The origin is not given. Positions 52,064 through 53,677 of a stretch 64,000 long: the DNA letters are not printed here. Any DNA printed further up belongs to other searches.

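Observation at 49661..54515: Tandem operon of three 400-453 aa proteins with prepilin-type N-termini, followed by a zinc-ribbon membrane protein and a small secreted protein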

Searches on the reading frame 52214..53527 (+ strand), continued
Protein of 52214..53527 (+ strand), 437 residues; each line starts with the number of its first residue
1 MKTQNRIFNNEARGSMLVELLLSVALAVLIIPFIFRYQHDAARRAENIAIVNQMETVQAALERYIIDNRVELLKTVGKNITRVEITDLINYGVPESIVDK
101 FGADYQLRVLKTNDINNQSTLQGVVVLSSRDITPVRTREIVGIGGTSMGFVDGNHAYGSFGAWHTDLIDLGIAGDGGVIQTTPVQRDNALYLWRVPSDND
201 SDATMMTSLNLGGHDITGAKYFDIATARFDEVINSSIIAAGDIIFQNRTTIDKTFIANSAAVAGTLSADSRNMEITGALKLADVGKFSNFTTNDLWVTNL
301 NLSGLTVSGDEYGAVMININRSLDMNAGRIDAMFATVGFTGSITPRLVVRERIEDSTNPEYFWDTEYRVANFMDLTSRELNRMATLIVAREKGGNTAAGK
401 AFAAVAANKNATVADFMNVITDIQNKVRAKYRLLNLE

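Call 51: search_protein_families(library=pfam, proteins=[P0229, P0223, P0249, P0253, P0212, P0220, P0233, P0259, P0242, P0151], max_evalue=0.1)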
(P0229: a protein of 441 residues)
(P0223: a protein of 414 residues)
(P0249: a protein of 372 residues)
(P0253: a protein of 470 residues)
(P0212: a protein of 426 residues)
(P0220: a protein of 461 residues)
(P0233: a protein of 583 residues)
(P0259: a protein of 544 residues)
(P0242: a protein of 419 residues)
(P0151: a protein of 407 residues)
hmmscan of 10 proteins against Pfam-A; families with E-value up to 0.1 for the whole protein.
P0229 (441 aa): 2 families
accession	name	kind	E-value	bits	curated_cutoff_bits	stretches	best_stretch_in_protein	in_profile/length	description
PF04917.17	Shufflon_N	-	2.3e-45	156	27.5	1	43-269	7-231/324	Bacterial shufflon protein, N-terminal constant region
PF07963.17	N_methyl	-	0.005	16.8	21.2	1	6-31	1-26/27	Prokaryotic N-terminal methylation motif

P0223 (414 aa): 3 families
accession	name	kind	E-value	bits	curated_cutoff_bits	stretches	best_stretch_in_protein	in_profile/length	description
PF04917.17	Shufflon_N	-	3.1e-25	89.8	27.5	1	44-273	5-232/324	Bacterial shufflon protein, N-terminal constant region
PF08592.16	Anthrone_oxy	-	0.0035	18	27.3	1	8-80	32-105/106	Anthrone oxygenase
PF03961.19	FapA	-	0.0046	17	31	1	249-361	37-133/272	Flagellar Assembly Protein A beta solenoid domain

P0249 (372 aa): 1 family
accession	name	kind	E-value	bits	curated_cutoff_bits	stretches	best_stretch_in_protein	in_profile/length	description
PF04917.17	Shufflon_N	-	1.9e-73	248.3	27.5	2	43-240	4-203/324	Bacterial shufflon protein, N-terminal constant region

P0253 (470 aa): 1 family
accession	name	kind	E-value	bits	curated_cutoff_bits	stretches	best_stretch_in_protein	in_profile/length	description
PF04917.17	Shufflon_N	-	3.8e-74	250.5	27.5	1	70-380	5-324/324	Bacterial shufflon protein, N-terminal constant region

P0212 (426 aa): 0 families

P0220 (461 aa): 1 family
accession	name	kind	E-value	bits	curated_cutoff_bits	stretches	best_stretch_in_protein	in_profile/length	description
PF04917.17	Shufflon_N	-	0.00021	21.3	27.5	1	149-234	117-204/324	Bacterial shufflon protein, N-terminal constant region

P0233 (583 aa): 1 family
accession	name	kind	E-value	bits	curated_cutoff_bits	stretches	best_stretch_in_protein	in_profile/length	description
PF24511.1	DUF7591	-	0.0017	18.9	27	1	327-391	15-79/105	Domain of unknown function (DUF7591)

P0259 (544 aa): 2 families
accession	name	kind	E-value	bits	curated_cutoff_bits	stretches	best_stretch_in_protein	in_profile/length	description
PF04917.17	Shufflon_N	-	7.5e-07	29.4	27.5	1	52-190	12-154/324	Bacterial shufflon protein, N-terminal constant region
PF07963.17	N_methyl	-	0.0086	16.1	21.2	1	12-31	3-22/27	Prokaryotic N-terminal methylation motif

P0242 (419 aa): 2 families
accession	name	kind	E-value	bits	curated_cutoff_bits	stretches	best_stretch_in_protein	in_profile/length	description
PF07963.17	N_methyl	-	0.0036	17.2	21.2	1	3-22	3-22/27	Prokaryotic N-terminal methylation motif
PF16930.11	Porin_5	-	0.017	14.1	22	0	197-260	176-239/535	Putative porin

P0151 (407 aa): 1 family
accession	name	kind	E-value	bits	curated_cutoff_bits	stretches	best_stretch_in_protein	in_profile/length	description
PF01774.22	UreD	-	0.065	13.8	27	0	215-279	89-156/201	UreD urease accessory protein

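Call 52: list_cluster_members(proteins=[P0229, P0223, P0249, P0253, P0212, P0220, P0233, P0259, P0242, P0151])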
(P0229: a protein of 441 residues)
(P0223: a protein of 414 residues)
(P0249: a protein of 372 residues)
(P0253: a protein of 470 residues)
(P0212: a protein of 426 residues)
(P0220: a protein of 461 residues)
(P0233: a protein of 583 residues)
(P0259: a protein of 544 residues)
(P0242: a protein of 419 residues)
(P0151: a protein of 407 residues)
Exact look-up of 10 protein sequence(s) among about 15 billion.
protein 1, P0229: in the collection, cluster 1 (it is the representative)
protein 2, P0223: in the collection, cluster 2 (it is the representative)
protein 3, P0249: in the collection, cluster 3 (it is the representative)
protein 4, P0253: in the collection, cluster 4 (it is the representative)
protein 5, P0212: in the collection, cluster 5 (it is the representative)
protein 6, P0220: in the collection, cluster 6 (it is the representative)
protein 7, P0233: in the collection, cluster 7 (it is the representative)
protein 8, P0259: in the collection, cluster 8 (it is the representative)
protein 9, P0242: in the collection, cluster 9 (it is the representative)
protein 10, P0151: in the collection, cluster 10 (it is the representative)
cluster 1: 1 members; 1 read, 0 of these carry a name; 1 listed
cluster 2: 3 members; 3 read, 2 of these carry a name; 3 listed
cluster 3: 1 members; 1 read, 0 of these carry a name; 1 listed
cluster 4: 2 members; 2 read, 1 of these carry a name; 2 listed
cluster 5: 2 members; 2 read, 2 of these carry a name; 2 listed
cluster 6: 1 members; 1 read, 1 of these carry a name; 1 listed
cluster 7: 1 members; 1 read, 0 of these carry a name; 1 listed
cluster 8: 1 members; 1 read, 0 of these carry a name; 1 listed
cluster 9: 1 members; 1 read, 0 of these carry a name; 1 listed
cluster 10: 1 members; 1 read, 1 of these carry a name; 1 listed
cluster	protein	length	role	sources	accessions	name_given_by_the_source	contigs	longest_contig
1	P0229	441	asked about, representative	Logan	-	-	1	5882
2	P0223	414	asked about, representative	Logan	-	-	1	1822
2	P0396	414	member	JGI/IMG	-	type II secretory pathway pseudopilin PulG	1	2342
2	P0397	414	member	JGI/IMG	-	type II secretory pathway pseudopilin PulG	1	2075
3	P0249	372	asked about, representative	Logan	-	-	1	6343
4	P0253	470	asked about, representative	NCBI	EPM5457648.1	shufflon system plasmid conjugative transfer pilus tip adhesin PilV [Salmonella enterica]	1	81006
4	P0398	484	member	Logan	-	-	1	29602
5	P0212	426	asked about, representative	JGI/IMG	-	hypothetical protein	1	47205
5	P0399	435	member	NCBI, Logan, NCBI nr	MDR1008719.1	MAG: hypothetical protein LBL52_00510 [Rickettsiales bacterium] | hypothetical protein [Rickettsiales bacterium]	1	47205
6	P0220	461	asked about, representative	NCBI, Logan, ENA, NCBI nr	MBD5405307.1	hypothetical protein HDR59_02040 [bacterium] | hypothetical protein [bacterium]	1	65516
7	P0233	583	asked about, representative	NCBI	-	-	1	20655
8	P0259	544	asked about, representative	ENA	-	-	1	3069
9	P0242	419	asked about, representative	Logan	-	-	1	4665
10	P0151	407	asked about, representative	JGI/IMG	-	hypothetical protein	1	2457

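Call 55: search_dna_similar(query=P0253, collection=plasmids, mode=protein, max_rows=10, rows=spread)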
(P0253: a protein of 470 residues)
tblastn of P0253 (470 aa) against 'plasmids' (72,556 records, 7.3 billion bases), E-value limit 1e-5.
Records with a match: 2835; places in all: 3749; records where one place covers at least 80% of the query: 571.
Best place of each record, by identity: 60-80% 1; <60% 2834.
By first word of the organism name: Escherichia 1691; Salmonella 518; Shigella 140; Serratia 97; Klebsiella 74; Enterobacter 49; Pseudomonas 40; Citrobacter 34; Yersinia 33; Burkholderia 28; and 37 more.
By predicted mobility (MOB-suite, as given by PLSDB): conjugative 2460; non-mobilizable 188; mobilizable 187.
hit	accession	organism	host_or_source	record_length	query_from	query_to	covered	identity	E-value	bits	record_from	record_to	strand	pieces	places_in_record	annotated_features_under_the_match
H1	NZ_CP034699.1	Salmonella enterica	Meat retail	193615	1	459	98%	58.2%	4e-146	468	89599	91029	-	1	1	pilV: shufflon system plasmid conjugative transfer pilus tip adhesin PilV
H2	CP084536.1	Escherichia coli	-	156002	51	469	89%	40.0%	1e-84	291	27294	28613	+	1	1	pilV: shufflon system plasmid conjugative transfer pilus tip adhesin PilV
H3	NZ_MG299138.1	Shigella sonnei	Homo sapiens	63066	42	394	75%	42.4%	4e-67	240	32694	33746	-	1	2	pilV: shufflon system plasmid conjugative transfer pilus tip adhesin PilV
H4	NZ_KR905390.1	Escherichia coli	poultry meat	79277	43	420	80%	36.3%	2e-55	206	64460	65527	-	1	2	pilV: shufflon system plasmid conjugative transfer pilus tip adhesin PilV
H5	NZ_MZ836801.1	Escherichia coli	-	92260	36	386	75%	36.7%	2e-49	189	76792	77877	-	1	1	shufflon system plasmid conjugative transfer pilus tip adhesin PilV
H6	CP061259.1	Escherichia coli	Homo sapiens,cell culture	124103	43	382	72%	37.7%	1e-54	204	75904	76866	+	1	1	pilV: shufflon system plasmid conjugative transfer pilus tip adhesin PilV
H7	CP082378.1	Salmonella enterica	Animal-Turkey-Young Turkey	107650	51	386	71%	37.1%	4e-50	191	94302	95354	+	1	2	none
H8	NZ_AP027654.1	Escherichia coli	Homo sapiens,whole organism,feces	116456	51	386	71%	36.8%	3e-49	188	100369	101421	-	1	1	shufflon system plasmid conjugative transfer pilus tip adhesin PilV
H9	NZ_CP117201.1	Pantoea sp. SS70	Solanum tuberosum L.,cell culture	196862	49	388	72%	35.4%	3e-42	168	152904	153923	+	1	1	pilV: shufflon system plasmid conjugative transfer pilus tip adhesin PilV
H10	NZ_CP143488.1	Pseudomonas silesiensis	single cell,landfill for plastics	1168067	331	383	11%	52.8%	8e-7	59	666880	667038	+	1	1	record has no annotation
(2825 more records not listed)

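Call 56: get_annotated_region(hit=H4, flank=14000)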
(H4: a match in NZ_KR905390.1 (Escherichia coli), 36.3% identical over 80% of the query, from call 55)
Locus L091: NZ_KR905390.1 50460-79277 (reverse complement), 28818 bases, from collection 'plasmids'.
description: Escherichia coli strain DV10 plasmid pDV10, complete sequence
organism: Escherichia coli (NCBI taxid 562)
taxonomy: Bacteria; Pseudomonadota; Gammaproteobacteria; Enterobacterales; Enterobacteriaceae; Escherichia; Escherichia coli
host: -; source: poultry meat; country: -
typing (MOB-suite, as given by PLSDB): conjugative; replicon IncK2/Z; relaxase MOBP; mating-pair formation MPF_I
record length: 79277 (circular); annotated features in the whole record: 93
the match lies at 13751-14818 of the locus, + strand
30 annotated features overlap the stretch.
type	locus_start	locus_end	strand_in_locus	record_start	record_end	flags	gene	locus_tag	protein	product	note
CDS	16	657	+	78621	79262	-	-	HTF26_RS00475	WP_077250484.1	transcription termination/antitermination NusG family protein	GO:0006354 - DNA-templated transcription elongation [Evidence IEA]; GO:0006355 - regulation of DNA-templated ...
CDS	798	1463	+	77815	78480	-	-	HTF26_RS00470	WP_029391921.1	hypothetical protein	-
CDS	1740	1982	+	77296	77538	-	-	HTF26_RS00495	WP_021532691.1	PilI type IV pilus biogenesis protein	-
CDS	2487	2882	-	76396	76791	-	-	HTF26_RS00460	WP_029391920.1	hypothetical protein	-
CDS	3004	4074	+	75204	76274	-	-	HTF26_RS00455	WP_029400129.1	toxin co-regulated pilus biosynthesis Q family protein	-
CDS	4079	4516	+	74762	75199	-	pilM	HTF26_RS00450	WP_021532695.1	type IV pilus biogenesis protein PilM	-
CDS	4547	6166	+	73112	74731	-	-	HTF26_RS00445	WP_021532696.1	PilN family type IVB pilus formation outer membrane protein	GO:0009297 - pilus assembly [Evidence IEA]; GO:0009306 - protein secretion [Evidence IEA]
CDS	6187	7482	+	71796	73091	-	pilO2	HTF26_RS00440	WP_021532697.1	type 4b pilus protein PilO2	-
CDS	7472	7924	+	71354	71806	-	pilP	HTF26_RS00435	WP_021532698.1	type IV pilus biogenesis protein PilP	GO:0009297 - pilus assembly [Evidence IEA]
CDS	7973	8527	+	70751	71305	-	-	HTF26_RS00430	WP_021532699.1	hypothetical protein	-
CDS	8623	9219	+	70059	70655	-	-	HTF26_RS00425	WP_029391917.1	hypothetical protein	-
CDS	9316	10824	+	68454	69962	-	-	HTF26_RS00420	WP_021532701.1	ATPase, T2SS/T4P/T4SS family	-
CDS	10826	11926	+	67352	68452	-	-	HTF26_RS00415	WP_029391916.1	type II secretion system F family protein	-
CDS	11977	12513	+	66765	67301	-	-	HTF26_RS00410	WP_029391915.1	type 4 pilus major pilin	-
CDS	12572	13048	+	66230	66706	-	-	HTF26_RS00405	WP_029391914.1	lytic transglycosylase domain-containing protein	-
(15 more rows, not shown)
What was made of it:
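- Checked: PilV of IncI plasmids is 415-470 aa (calls 52, 56).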

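Call 63: find_encoding_contigs(protein=P0220, flank=10000, max_places=1)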
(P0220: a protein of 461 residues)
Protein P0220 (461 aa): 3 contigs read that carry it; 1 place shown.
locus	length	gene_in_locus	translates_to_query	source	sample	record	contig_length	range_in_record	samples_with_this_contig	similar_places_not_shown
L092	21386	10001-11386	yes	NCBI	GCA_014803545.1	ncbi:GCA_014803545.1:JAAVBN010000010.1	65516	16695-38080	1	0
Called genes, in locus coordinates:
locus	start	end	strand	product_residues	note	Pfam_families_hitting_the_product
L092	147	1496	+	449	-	PF11638:DnaA_N, PF01695:IstB_IS21, PF00308:Bac_DnaA, PF00004:AAA, PF13173:AAA_14 (weak), PF08299:Bac_DnaA_C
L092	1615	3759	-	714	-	-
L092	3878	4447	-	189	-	-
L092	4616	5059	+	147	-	PF04519:Bactofilin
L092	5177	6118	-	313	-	-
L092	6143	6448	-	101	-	-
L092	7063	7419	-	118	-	PF11969:DcpS_C, PF01230:HIT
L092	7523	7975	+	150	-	PF01381:HTH_3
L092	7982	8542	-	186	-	PF04011:LemA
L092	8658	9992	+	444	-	-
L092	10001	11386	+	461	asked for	-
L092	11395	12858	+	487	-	-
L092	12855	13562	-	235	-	-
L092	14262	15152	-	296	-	PF02687:FtsX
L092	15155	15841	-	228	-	-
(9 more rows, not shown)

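Call 64: find_encoding_contigs(protein=P0212, flank=10000, max_places=1)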
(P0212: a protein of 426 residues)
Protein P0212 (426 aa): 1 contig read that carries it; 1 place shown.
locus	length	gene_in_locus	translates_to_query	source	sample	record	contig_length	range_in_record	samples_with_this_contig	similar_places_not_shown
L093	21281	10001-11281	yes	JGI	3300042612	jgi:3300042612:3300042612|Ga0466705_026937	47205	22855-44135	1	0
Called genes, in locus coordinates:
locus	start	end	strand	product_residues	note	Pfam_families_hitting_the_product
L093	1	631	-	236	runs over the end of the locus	-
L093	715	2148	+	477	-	PF00005:ABC_tran (faint), PF00025:Arf (faint), PF01926:MMR_HSR1, PF02421:FeoB_N, PF00009:GTP_EFTU, PF01926:MMR_HSR1, PF02421:FeoB_N, PF14714:KH_dom-like, +7 more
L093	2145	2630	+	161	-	PF01252:Peptidase_A8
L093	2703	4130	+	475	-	-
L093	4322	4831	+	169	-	PF00156:Pribosyltran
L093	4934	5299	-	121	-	-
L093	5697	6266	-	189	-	PF01928:CYTH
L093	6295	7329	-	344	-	PF00154:RecA_N, PF08423:Rad51, PF06745:ATPase (weak), PF27531:MT3502_N, PF01637:ATPase_2 (faint), PF21096:RecA_C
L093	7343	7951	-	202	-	PF01726:LexA_DNA_bind, PF00717:Peptidase_S24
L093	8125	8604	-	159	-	-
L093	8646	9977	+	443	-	-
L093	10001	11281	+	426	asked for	-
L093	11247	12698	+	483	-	-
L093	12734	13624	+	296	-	PF01509:TruB_N, PF16198:TruB_C_2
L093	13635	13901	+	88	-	PF00312:Ribosomal_S15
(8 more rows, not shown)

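Call 71: fold_search(model_id=the predicted structure, library=pdb)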
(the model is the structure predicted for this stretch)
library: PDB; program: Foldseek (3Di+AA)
matches with E <= 10: 85; with E <= 0.001: 0
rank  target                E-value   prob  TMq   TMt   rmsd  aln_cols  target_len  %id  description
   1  8bo9_C                1.4e+00  0.15  0.14  0.28   5.9       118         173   10  NanoLuc-D9R/H57A/K89R mutant complexed with azacoelenterazine bound in intra-barrel catalytic site (released 2023-09-27)
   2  4h62_Q                1.4e+00  0.06  0.09  0.13  14.6       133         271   15  Structure of the Saccharomyces cerevisiae Mediator subcomplex Med17C/Med11C/Med22C (released 2012-10-31)
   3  6ria_1                1.6e+00  0.33  0.11  0.43   7.4        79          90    8  Bactofilin from Thermus thermophilus, F105R mutant crystal structure (released 2019-07-17)
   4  4v1o_W                1.7e+00  0.10  0.09  0.09  12.3        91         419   16  Architecture of the RNA polymerase II-Mediator core transcription initiation complex (released 2015-02-04)
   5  7wzf                  1.7e+00  0.06  0.08  0.14  14.7       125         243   11  Structural and mechanism analysis of YunM (released 2023-02-22)
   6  8bo9_A                1.9e+00  0.11  0.13  0.26   5.9       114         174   10  NanoLuc-D9R/H57A/K89R mutant complexed with azacoelenterazine bound in intra-barrel catalytic site (released 2023-09-27)
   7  6sum_B                2.0e+00  0.04  0.08  0.10  12.8       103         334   11  Amicoumacin kinase hAmiN in complex with AMP-PNP, MG2+ and Ami (released 2020-07-22)
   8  2wle_A                2.0e+00  0.03  0.10  0.15  15.3       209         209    7  Crystallographic analysis of the polysialic acid O-acetyltransferase OatWY (released 2009-06-30)
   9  7rec_E                2.6e+00  0.03  0.07  0.16  10.4       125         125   10  Structure of Thr354Asn, Glu355Gln, Thr412Asn, Ile414Met, Ile464His, and Phe467Met mutant human CaMKII alpha hub bound  (released 2021-07-21)
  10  8bo9_B                3.4e+00  0.09  0.14  0.28   5.9       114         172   10  NanoLuc-D9R/H57A/K89R mutant complexed with azacoelenterazine bound in intra-barrel catalytic site (released 2023-09-27)
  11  9n6e_I                3.6e+00  0.08  0.11  0.26  11.2       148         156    8  L9-targeting immunogen bound to three copies of L9 Fab (released 2025-12-10)
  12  6rib_A                3.6e+00  0.07  0.09  0.28  10.5        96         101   11  Cryo-EM reconstruction of Thermus thermophilus bactofilin double helical filaments (released 2019-07-17)
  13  7ui9_q                3.8e+00  0.07  0.09  0.08  12.9        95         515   14  Core Mediator-PICearly (Copy A) (released 2023-02-15)
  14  3n7n_B                4.0e+00  0.14  0.12  0.27  14.8       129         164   11  Structure of Csm1/Lrs4 complex (released 2010-09-01)
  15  7q3e_A                4.0e+00  0.06  0.07  0.06  11.6        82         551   10  Structure of the mouse CPLANE-RSG1 complex (released 2022-04-06)
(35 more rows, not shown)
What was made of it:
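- Tried and rejected: Foldseek against the PDB found nothing with E<=1 (call 71).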

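Call 85: list_cluster_members(proteins=[P0139, P0140, P0146, P0148, P0152, P0154, P0121, P0122, P0126, P0135])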
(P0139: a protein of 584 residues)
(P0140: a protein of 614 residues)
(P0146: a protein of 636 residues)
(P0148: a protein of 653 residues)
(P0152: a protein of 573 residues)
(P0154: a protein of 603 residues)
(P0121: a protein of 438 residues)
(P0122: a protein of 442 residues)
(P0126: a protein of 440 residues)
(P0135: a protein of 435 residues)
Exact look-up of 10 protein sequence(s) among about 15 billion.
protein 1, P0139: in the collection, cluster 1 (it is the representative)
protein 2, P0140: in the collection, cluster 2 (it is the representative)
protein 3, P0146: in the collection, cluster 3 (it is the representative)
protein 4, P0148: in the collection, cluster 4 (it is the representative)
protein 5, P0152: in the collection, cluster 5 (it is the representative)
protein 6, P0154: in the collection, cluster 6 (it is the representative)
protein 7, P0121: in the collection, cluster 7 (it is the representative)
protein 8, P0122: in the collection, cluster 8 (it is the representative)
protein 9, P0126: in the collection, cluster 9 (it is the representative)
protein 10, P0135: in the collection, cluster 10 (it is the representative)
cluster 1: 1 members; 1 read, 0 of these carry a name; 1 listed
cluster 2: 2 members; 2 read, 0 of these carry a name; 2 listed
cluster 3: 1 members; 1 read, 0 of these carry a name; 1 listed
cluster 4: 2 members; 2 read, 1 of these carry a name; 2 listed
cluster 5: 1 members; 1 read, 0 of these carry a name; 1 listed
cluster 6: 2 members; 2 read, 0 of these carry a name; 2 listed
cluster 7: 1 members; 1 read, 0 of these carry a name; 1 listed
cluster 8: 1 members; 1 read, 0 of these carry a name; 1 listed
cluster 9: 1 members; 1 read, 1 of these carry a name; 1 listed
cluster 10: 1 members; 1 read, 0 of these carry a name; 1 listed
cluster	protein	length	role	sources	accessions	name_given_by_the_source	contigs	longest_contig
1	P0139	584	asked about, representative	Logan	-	-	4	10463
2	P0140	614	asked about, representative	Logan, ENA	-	-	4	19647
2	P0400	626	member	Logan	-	-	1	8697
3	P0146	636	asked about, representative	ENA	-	-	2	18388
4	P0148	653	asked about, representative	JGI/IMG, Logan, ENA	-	type II secretory pathway pseudopilin PulG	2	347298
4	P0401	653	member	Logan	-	-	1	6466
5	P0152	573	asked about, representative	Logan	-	-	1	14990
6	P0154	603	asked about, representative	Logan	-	-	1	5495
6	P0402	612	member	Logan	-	-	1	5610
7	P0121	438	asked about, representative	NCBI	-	-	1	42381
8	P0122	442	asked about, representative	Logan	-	-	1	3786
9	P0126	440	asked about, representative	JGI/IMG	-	hypothetical protein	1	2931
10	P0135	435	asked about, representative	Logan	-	-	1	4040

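Call 86: find_encoding_contigs(protein=P0148, flank=10000, max_places=1)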
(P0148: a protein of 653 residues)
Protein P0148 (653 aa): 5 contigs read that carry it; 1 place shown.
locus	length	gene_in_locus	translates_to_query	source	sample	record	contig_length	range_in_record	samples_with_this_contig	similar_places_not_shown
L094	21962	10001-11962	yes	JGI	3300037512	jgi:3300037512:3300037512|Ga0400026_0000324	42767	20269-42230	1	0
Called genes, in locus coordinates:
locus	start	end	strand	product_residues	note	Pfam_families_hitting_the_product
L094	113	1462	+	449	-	PF11638:DnaA_N, PF00308:Bac_DnaA, PF00004:AAA, PF08299:Bac_DnaA_C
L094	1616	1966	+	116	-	-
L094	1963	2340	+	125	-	-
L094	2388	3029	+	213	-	-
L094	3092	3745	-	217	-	PF03938:OmpH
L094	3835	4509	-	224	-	PF00691:OmpA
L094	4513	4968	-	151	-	-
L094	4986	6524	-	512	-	PF13177:DNA_pol3_delta2, PF13604:AAA_30 (weak), PF00004:AAA, PF13401:AAA_22 (weak), PF22608:DNAX_ATPase_lid, PF12169:DNA_pol3_gamma3, PF12362:DUF3646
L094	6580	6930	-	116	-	-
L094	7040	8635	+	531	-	-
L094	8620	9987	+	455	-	-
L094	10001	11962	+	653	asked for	-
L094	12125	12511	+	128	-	-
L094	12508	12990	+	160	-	-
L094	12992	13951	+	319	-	PF00849:PseudoU_synth_2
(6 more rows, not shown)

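Call 87: find_encoding_contigs(protein=P0121, flank=10000, max_places=1)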
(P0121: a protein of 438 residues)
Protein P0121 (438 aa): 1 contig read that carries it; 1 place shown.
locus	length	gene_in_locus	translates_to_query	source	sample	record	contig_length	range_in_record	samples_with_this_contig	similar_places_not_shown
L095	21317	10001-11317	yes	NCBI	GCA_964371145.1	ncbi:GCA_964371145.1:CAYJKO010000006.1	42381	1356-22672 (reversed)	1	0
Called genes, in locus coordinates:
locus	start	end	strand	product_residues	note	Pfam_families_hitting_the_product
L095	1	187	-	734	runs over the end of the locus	PF02534:T4SS-DNA_transf, PF10412:TrwB_AAD_bind, PF12696:TraG-D_C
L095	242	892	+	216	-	PF04452:Methyltrans_RNA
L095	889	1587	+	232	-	PF01479:S4, PF00849:PseudoU_synth_2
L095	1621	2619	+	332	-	PF07719:TPR_2 (faint), PF00515:TPR_1 (faint), PF13181:TPR_8 (faint), PF13371:TPR_9 (faint), PF13424:TPR_12 (faint), PF13432:TPR_16 (faint), PF14559:TPR_19 (faint), PF13414:TPR_11 (weak), +1 more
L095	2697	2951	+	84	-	-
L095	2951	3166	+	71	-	-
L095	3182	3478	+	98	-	-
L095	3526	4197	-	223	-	PF03938:OmpH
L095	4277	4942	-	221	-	PF00691:OmpA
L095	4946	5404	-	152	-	-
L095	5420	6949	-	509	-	PF13177:DNA_pol3_delta2, PF00004:AAA, PF13401:AAA_22 (weak), PF22608:DNAX_ATPase_lid, PF12169:DNA_pol3_gamma3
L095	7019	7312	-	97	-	-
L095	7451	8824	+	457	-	-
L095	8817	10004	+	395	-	-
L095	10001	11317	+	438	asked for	-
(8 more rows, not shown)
